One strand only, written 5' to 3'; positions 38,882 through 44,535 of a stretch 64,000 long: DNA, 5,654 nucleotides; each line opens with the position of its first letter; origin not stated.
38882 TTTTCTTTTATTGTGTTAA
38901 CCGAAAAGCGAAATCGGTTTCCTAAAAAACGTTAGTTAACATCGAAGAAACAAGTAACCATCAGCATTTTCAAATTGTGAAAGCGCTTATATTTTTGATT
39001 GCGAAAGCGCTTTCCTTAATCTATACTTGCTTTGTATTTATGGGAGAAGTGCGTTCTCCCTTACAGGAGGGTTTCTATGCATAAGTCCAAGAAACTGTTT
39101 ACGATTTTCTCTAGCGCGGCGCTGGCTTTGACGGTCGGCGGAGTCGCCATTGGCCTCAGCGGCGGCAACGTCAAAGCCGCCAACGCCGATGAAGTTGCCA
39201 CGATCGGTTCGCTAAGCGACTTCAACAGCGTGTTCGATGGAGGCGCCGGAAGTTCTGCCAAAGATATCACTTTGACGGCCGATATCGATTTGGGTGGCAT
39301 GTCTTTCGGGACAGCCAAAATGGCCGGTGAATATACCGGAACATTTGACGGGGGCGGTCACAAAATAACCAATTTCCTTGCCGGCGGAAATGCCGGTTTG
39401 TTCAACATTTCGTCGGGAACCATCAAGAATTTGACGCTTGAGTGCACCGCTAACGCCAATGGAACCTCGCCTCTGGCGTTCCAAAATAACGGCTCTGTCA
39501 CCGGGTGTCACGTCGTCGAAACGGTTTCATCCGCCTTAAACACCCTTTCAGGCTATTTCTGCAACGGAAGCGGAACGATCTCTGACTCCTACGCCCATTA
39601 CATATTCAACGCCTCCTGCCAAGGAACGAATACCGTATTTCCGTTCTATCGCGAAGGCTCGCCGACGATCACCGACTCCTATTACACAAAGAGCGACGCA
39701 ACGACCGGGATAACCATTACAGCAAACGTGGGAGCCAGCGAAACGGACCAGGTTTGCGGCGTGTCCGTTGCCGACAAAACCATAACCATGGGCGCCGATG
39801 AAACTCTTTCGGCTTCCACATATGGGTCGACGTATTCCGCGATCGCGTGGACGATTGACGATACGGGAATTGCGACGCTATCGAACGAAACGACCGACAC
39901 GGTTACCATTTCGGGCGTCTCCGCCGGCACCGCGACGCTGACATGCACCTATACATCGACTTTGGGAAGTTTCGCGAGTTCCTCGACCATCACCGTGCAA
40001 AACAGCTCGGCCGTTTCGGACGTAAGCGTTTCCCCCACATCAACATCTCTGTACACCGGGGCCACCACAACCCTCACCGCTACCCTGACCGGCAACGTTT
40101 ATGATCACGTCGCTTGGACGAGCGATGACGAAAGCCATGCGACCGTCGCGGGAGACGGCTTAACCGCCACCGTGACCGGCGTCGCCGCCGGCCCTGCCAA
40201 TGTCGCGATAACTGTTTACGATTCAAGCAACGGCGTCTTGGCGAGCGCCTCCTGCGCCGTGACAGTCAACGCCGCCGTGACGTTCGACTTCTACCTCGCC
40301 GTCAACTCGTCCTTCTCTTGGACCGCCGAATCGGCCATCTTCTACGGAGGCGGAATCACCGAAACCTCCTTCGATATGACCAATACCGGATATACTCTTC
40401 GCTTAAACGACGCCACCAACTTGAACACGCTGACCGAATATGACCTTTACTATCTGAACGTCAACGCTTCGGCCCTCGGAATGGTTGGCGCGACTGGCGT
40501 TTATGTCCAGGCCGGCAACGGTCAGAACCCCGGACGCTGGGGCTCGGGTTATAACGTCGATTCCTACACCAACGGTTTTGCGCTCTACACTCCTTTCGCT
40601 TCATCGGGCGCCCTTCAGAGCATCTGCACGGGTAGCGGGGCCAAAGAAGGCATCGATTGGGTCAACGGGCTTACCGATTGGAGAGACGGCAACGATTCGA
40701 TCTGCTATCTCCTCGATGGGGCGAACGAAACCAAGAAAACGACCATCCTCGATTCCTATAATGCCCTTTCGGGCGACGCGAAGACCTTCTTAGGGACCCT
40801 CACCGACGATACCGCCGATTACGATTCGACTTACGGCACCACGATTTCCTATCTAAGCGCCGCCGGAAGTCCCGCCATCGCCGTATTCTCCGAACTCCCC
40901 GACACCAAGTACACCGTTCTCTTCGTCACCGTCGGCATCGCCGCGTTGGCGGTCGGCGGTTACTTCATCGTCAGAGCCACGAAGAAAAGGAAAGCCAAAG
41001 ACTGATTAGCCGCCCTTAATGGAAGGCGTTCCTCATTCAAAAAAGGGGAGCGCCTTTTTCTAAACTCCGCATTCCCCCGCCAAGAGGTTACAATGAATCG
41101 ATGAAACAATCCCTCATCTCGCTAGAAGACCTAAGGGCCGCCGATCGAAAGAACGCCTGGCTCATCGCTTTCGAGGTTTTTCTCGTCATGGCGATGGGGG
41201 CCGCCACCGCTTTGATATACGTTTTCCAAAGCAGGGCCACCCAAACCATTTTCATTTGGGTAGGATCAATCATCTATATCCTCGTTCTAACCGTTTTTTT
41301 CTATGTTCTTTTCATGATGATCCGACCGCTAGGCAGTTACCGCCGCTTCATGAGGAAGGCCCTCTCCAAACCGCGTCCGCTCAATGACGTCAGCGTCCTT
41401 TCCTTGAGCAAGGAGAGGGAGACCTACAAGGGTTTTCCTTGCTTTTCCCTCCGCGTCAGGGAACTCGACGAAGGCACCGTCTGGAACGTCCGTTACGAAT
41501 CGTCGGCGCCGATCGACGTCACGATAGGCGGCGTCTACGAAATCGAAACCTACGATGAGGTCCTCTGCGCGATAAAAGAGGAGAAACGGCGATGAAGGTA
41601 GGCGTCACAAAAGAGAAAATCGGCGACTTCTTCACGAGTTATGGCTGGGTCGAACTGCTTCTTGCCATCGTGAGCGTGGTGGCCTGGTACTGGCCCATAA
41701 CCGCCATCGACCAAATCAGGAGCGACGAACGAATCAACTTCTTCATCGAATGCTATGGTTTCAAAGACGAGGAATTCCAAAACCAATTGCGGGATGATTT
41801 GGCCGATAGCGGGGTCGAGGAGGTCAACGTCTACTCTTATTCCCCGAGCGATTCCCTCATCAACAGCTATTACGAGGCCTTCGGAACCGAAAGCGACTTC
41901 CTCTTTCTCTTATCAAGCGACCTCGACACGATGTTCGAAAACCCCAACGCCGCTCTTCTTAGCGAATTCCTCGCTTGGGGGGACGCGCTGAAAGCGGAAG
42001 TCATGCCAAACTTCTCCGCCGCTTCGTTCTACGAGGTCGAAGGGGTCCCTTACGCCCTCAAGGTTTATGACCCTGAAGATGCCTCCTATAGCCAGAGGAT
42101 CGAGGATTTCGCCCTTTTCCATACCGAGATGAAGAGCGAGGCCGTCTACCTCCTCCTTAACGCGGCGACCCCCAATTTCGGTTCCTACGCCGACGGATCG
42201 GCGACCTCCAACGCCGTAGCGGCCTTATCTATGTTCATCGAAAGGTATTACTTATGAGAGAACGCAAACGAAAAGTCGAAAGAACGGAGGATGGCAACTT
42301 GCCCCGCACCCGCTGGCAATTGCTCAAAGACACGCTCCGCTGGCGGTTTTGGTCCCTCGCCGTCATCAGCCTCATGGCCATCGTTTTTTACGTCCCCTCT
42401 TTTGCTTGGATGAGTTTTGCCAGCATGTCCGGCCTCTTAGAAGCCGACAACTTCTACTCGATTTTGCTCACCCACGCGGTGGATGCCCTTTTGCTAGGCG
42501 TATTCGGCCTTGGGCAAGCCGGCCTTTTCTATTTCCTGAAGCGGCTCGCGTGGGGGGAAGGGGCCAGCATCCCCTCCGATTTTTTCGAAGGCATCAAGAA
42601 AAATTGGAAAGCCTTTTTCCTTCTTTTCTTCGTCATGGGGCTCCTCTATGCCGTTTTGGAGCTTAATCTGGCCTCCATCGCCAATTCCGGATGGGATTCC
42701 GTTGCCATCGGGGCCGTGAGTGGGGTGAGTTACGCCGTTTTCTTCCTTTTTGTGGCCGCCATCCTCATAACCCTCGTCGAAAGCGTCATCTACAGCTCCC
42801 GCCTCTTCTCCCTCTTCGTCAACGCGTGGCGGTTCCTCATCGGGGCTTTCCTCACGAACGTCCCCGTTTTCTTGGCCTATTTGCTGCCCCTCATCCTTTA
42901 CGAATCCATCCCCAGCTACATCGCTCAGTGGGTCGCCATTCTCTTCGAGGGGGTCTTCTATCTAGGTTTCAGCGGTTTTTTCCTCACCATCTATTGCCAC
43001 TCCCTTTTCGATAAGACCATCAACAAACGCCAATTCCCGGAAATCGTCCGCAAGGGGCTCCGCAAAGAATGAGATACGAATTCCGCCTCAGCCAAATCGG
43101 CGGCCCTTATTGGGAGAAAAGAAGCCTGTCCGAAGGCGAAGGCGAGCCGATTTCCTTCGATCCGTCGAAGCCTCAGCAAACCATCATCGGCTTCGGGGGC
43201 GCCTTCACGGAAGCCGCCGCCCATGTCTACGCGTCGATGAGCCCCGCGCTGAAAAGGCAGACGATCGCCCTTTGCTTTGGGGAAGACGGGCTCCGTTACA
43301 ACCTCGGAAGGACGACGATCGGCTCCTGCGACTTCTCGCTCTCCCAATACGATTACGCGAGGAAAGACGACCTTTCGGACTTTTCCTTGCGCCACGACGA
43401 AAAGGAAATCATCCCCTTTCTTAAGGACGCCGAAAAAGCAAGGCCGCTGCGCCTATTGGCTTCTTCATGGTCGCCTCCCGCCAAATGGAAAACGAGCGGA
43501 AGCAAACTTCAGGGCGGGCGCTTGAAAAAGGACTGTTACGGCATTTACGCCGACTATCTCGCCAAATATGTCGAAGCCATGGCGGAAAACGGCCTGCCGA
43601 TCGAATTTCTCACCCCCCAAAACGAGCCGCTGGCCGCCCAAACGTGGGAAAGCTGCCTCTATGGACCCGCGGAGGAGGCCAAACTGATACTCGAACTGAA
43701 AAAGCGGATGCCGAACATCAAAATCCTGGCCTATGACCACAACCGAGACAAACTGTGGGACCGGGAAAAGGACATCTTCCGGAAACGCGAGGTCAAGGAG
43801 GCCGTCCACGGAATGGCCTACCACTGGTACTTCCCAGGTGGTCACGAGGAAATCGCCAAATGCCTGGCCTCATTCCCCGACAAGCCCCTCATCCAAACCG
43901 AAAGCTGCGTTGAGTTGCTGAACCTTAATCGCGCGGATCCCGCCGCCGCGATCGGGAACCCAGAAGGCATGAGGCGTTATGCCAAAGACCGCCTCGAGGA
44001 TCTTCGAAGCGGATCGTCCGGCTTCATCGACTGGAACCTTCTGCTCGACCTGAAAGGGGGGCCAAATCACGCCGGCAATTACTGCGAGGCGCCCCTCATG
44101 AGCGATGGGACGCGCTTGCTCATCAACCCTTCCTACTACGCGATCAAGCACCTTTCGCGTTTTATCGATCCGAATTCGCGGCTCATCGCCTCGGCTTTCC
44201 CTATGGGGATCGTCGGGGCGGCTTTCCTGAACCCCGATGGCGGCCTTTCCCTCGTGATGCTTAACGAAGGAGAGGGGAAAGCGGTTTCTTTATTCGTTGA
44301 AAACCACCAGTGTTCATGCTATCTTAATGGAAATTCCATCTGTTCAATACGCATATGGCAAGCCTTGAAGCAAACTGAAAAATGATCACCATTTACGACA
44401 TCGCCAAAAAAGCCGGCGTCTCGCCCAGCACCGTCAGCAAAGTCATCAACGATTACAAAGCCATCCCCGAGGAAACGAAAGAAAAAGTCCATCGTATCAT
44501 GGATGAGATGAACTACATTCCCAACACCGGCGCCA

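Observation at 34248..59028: Coherent Gram-positive-style beta-1,3/1,6-glucan (laminarin-like) utilisation locus of about 25 kb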

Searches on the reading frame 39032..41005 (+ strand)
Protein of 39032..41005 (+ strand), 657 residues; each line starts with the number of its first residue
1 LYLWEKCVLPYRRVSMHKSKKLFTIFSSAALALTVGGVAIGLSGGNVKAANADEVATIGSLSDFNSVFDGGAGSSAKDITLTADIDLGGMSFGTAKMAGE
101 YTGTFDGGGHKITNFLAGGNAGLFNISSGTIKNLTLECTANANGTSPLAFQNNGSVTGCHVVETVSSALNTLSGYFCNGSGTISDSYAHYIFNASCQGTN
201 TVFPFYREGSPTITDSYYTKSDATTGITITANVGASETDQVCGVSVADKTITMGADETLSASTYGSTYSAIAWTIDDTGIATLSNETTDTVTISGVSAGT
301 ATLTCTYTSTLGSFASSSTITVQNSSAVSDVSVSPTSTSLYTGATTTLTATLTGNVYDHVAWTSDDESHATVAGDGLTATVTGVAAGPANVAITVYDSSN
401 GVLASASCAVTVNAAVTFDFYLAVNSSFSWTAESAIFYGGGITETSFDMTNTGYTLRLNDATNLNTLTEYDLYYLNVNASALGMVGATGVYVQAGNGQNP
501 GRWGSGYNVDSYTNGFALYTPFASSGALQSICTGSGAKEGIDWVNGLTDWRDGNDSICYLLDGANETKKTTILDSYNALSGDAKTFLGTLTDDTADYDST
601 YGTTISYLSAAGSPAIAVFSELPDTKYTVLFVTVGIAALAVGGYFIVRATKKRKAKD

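Call 3: search_protein_families(library=pfam, proteins=[window:39032-41005:+], max_evalue=0.01)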
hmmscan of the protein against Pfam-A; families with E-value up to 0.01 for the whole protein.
window:39032-41005:+ (657 aa): 2 families
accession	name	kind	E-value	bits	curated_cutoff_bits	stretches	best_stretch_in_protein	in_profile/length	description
PF02368.24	Big_2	-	6.3e-13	48.9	22.8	2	327-397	1-70/79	Bacterial Ig-like domain (group 2)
PF13927.12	Ig_3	-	0.0042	18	30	0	331-370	4-46/78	Immunoglobulin domain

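Call 11: search_protein_families(library=ncbifam, proteins=[window:39032-41005:+], max_evalue=0.01)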
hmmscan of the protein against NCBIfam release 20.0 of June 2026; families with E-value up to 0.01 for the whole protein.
window:39032-41005:+ (657 aa): 0 families

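Call 37: search_protein_families(library=pfam, proteins=[window:39077-41005:+], max_evalue=10)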
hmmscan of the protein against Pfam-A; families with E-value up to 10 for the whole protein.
window:39077-41005:+ (642 aa): 4 families
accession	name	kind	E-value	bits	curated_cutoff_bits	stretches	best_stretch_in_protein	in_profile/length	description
PF02368.24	Big_2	-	5.8e-13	49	22.8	2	312-382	1-70/79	Bacterial Ig-like domain (group 2)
PF13927.12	Ig_3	-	0.0039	18.1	30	1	316-355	4-46/78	Immunoglobulin domain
PF07679.22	I-set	-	0.01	16.3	23.7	1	318-353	5-40/90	Immunoglobulin I-set domain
PF17987.7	PMT2_N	-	0.21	12.2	27.8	0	1-52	35-82/125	Phosphoethanolamine N-methyltransferase 2 N-terminal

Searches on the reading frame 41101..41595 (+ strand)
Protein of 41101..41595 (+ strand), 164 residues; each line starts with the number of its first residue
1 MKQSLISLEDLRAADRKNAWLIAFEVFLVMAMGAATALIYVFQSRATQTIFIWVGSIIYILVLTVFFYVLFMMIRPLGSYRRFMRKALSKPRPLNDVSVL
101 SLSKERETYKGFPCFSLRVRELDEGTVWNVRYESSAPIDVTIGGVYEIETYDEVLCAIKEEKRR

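Call 3: search_protein_families(library=pfam, proteins=[window:41101-41595:+], max_evalue=0.01)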
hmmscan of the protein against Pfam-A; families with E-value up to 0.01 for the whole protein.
window:41101-41595:+ (164 aa): 1 family
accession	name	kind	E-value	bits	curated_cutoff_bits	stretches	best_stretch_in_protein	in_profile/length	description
PF14126.11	DUF4293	-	0.0033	18.1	27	1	17-73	52-108/153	Domain of unknown function (DUF4293)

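Call 11: search_protein_families(library=ncbifam, proteins=[window:41101-41595:+], max_evalue=0.01)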
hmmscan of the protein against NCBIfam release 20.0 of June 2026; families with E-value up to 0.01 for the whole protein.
window:41101-41595:+ (164 aa): 0 families

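Call 37: search_protein_families(library=pfam, proteins=[window:41101-41595:+], max_evalue=10)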
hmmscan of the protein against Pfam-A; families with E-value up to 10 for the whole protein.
window:41101-41595:+ (164 aa): 3 families
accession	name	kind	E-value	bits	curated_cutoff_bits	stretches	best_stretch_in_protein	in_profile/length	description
PF14126.11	DUF4293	-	0.0033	18.1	27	1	17-73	52-108/153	Domain of unknown function (DUF4293)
PF24357.1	TMD0_ABC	-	0.12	12.9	27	1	13-69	53-112/159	ABC transporter TMD0 domain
PF19658.4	DUF6161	-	0.12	12.2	27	1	13-75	94-158/216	Family of unknown function (DUF6161)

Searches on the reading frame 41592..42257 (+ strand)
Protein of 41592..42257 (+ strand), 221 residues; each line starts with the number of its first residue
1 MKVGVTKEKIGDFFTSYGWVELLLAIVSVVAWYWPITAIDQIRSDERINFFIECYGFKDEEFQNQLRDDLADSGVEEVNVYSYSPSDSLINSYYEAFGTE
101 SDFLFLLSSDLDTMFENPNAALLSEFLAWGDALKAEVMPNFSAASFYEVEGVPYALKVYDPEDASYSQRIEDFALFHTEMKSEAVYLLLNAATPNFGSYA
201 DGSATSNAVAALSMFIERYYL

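Call 3: search_protein_families(library=pfam, proteins=[window:41592-42257:+], max_evalue=0.01)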
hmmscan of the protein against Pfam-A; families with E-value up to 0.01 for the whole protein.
window:41592-42257:+ (221 aa): 0 families

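Call 11: search_protein_families(library=ncbifam, proteins=[window:41592-42257:+], max_evalue=0.01)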
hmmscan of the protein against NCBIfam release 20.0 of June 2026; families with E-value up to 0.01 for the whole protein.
window:41592-42257:+ (221 aa): 0 families

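Call 37: search_protein_families(library=pfam, proteins=[window:41592-42257:+], max_evalue=10)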
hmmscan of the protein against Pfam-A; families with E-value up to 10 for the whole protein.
window:41592-42257:+ (221 aa): 1 family
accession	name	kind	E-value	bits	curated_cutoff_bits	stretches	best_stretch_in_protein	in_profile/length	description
PF22159.1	PSMA-like_N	-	0.04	13.5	26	1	86-146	231-287/329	Maltose-forming alpha-amylase-like, N-terminal domain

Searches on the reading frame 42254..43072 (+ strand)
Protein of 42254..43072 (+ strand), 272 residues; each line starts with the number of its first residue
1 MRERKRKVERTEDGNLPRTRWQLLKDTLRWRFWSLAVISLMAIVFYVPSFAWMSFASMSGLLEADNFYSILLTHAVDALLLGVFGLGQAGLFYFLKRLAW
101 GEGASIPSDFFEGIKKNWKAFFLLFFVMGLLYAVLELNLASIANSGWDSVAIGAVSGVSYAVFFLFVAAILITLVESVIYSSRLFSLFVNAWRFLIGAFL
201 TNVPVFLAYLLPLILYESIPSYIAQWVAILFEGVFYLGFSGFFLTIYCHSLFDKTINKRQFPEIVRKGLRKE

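Call 3: search_protein_families(library=pfam, proteins=[window:42254-43072:+], max_evalue=0.01)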
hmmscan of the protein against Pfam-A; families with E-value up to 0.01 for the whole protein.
window:42254-43072:+ (272 aa): 1 family
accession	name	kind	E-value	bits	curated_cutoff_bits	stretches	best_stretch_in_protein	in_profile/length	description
PF04854.19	DUF624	-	0.00088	19.8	24.2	1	78-138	13-76/77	Protein of unknown function, DUF624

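Call 11: search_protein_families(library=ncbifam, proteins=[window:42254-43072:+], max_evalue=0.01)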
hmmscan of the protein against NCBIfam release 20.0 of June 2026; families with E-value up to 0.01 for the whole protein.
window:42254-43072:+ (272 aa): 1 family
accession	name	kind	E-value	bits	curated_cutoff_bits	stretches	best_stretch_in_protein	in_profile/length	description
NF052431.1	MusI_fam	subfamily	0.0019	18.1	160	1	88-231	38-178/194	MusI family membrane protein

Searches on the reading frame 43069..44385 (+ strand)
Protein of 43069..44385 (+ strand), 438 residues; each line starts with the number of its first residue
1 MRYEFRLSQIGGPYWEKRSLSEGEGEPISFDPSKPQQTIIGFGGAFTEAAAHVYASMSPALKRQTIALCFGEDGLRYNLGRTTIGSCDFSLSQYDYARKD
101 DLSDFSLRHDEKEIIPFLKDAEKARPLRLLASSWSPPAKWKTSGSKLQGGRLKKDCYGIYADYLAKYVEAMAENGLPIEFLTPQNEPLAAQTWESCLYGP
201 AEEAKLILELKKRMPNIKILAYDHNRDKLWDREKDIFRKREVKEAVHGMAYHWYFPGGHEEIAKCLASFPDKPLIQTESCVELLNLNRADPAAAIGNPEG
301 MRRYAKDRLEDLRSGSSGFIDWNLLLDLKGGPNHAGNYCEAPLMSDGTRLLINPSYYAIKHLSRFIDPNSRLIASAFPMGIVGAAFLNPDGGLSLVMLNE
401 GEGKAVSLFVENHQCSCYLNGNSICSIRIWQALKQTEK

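Call 3: search_protein_families(library=pfam, proteins=[window:43069-44385:+], max_evalue=0.01)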
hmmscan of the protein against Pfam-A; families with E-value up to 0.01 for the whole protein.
window:43069-44385:+ (438 aa): 3 families
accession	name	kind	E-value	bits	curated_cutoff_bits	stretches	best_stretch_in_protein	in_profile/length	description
PF02055.22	Glyco_hydro_30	-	1.2e-42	146.7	23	1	39-366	1-348/348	Glycosyl hydrolase family 30 TIM-barrel domain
PF14587.12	Glyco_hydr_30_2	-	1.2e-05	25.3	27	1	76-188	65-184/364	O-Glycosyl hydrolase family 30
PF17189.10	Glyco_hydro_30C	-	7.2e-05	23.3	22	1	381-426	17-64/65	Glycosyl hydrolase family 30 beta sandwich domain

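Call 19: search_solved_structures(query=window:43069-44385:+, max_evalue=0.001)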
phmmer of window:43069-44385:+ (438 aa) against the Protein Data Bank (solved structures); distinct sequences matched with E-value up to 0.001: 28.
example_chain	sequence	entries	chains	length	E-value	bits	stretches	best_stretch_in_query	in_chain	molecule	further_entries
2wnw_A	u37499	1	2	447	8e-74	252.1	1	26-400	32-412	ACTIVATED BY TRANSCRIPTION FACTOR SSRB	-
2wkl_A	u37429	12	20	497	1.5e-43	152.3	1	23-410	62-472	GLUCOSYLCERAMIDASE | Lysosomal acid glucosylceramidase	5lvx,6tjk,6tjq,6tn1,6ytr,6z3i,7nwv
1ogs_A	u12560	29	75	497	1.5e-43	152.3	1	23-410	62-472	Glucosylceramidase | Acid beta-glucosidase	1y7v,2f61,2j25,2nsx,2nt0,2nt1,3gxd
2v3d_A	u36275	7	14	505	1.6e-43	152.2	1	23-410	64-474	GLUCOSYLCERAMIDASE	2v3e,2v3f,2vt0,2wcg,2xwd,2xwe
9f9z_A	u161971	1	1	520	1.7e-43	152.1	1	23-410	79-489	Lysosomal acid glucosylceramidase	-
6t13_A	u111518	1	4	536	1.9e-43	151.9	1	23-410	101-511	Glucosylceramidase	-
9fa3_A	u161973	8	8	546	2e-43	151.9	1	23-410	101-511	Lysosomal acid glucosylceramidase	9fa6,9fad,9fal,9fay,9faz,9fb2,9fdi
3ke0_A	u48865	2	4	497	2e-43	151.8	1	23-410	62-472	Glucosylceramidase | Glucocerebrosidase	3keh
5ngk_A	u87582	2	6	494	2.1e-40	141.9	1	28-428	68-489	Glucosylceramidase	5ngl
7n6h_A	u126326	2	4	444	2.5e-12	49.4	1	31-204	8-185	AcXbh30A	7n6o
9ywn_A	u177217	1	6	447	9.7e-12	47.4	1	126-278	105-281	Glucuronoarabinoxylan endo-1,4-beta-xylanase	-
1nof_A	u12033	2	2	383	2.6e-11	46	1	127-219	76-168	xylanase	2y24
6m5z_A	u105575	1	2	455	2.2e-10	43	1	25-203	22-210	GH30 Xylanase C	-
5cxp_A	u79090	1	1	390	1.9e-09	39.9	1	123-199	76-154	Possible xylan degradation enzyme (Glycosyl hydrolase family 30-like domain and Ricin B-li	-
8cbc_A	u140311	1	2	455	1.1e-08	37.4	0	128-208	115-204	GH30 family xylanase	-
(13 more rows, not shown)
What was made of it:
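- On GH30, endo-beta-1,6-glucanase type (BT3312-like): The closest solved relative is SrfJ 2wnw (8e-74), ahead of 5ngk (2e-40) (call 19).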

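Call 82: search_protein_families(library=ncbifam, proteins=[window:43069-44385:+], max_evalue=0.00001)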
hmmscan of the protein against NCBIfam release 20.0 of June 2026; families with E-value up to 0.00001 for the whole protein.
window:43069-44385:+ (438 aa): 2 families
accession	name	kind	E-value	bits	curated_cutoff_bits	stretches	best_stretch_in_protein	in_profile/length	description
NF053856.1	Nd1_6BtaGucnBT3312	equivalog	1.2e-54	185.7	700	1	25-428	58-482/483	endo-1,6-beta-glucanase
NF052681.1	EndoxylXynCBac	equivalog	1.3e-09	37.7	650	1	128-203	83-159/395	glucuronoarabinoxylan endo-1,4-beta-xylanase XynC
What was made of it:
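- GH30 specificity is unresolved (calls 19, 82).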
